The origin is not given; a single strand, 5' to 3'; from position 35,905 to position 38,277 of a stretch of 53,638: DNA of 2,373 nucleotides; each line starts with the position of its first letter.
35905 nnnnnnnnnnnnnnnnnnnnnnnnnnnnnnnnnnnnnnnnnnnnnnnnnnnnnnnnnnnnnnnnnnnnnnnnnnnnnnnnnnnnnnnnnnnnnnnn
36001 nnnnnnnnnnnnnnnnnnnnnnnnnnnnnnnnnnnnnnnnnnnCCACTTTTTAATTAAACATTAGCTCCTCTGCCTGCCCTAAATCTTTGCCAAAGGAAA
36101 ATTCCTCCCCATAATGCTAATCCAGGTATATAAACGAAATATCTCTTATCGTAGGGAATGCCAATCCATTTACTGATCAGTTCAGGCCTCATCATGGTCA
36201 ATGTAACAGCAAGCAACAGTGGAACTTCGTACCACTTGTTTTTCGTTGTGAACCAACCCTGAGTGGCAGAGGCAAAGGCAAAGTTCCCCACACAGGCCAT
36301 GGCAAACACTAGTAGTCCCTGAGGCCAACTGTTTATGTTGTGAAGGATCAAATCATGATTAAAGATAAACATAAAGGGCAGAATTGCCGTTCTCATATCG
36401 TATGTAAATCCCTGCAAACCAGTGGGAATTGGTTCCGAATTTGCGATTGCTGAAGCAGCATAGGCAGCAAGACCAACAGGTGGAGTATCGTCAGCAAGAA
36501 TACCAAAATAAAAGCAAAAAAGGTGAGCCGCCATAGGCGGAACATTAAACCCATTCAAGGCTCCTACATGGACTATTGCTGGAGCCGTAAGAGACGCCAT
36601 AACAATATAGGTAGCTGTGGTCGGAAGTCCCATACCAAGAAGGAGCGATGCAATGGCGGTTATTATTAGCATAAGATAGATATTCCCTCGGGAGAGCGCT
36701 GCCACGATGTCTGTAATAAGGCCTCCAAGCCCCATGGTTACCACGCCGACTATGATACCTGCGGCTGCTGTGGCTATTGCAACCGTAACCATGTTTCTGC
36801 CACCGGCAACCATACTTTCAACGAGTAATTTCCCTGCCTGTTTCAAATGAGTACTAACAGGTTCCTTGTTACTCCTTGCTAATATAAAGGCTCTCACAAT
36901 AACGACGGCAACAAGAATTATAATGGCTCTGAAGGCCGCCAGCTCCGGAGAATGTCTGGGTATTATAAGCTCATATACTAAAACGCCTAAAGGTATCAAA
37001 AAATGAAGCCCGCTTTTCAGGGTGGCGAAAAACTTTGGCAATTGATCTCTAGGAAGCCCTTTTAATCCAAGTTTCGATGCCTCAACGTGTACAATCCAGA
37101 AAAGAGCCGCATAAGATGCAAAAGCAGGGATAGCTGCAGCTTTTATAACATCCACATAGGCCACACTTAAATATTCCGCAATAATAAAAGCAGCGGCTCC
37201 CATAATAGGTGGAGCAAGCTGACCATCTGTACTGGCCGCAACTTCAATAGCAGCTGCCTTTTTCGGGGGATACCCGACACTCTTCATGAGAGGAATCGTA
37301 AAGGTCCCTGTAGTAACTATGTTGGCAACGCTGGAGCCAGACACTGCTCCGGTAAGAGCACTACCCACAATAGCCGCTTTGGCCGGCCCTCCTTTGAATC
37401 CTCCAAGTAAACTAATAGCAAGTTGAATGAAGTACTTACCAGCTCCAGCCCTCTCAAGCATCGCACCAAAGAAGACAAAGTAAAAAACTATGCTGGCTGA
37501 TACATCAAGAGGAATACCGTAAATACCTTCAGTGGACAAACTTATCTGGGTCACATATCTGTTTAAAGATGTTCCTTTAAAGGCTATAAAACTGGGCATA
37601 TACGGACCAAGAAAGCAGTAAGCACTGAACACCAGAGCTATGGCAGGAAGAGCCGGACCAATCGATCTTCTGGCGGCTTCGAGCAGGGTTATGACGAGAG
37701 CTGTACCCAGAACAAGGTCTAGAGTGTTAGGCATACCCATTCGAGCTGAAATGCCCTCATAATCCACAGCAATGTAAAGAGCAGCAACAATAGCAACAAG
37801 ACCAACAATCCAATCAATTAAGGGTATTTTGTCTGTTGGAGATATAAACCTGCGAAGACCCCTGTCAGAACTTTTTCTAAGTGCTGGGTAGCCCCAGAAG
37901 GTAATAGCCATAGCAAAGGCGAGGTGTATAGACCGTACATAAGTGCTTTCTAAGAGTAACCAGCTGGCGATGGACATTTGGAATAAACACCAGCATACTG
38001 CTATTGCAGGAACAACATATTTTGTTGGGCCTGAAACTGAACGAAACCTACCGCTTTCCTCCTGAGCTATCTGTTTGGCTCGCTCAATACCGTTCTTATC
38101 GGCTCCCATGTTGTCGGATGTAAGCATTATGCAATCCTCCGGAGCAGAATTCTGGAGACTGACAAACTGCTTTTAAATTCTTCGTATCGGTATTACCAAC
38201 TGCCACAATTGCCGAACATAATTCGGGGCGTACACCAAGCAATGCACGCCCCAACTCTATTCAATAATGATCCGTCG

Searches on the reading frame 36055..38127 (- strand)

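Call 26: search_protein_families(library=pfam, proteins=[window:36055-38127:-], max_evalue=0.001)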
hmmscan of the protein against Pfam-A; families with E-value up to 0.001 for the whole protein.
window:36055-38127:- (690 aa): 2 families
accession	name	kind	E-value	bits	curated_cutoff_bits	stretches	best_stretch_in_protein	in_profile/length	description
PF06808.19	DctM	-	2.1e-76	257.9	23.8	1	145-597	3-408/413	Tripartite ATP-independent periplasmic transporter, DctM component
PF11874.13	DUF3394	-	7.2e-16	58.8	28.2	1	605-660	2-57/181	Domain of unknown function (DUF3394)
